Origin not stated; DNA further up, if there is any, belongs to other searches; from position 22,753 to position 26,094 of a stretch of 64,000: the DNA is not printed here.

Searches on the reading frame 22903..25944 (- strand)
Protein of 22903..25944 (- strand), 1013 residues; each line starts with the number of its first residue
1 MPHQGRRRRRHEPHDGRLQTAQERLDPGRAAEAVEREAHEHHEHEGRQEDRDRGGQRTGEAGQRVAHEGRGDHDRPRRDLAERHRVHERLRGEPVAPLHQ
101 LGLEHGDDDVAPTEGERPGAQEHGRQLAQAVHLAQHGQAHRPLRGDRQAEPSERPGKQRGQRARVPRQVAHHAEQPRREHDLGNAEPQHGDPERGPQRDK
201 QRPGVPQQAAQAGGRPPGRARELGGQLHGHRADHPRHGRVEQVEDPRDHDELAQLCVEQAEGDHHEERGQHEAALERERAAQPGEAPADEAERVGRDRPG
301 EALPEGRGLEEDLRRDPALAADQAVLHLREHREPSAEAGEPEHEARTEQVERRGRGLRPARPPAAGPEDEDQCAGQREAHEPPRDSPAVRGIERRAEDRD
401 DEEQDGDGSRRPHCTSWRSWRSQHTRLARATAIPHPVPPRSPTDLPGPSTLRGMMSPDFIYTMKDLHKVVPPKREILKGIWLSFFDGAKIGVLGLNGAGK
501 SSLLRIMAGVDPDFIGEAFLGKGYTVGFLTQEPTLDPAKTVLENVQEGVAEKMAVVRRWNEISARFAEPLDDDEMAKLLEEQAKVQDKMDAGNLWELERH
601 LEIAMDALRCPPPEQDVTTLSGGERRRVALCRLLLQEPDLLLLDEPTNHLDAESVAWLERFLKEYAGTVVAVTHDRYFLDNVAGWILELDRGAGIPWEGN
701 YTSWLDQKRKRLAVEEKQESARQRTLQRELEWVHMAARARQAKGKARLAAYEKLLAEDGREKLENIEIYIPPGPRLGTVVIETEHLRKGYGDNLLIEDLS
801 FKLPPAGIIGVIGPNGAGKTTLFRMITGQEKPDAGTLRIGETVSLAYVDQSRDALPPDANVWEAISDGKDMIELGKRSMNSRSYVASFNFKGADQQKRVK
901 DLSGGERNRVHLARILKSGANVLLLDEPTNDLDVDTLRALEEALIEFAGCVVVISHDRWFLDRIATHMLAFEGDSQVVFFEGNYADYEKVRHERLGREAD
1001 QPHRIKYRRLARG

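Call 62: search_protein_families(library=pfam, proteins=[window:22903-25944:-], max_evalue=0.00001)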
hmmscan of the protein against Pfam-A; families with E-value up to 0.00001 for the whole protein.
window:22903-25944:- (1013 aa): 4 families
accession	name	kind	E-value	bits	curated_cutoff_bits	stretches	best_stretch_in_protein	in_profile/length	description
PF00005.33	ABC_tran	-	1.6e-48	165.2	25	2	797-930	2-137/137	ABC transporter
PF13304.12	AAA_21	-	4e-13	50.6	27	0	621-680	239-304/304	AAA domain, putative AbiEii toxin, Type IV TA system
PF12848.13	ABC_tran_Xtn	-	1.2e-09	38.6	25.9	1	687-754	1-70/85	ABC transporter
PF02463.25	SMC_N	-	4.9e-07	29.8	40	0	606-680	135-203/220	RecF/RecN/SMC N terminal domain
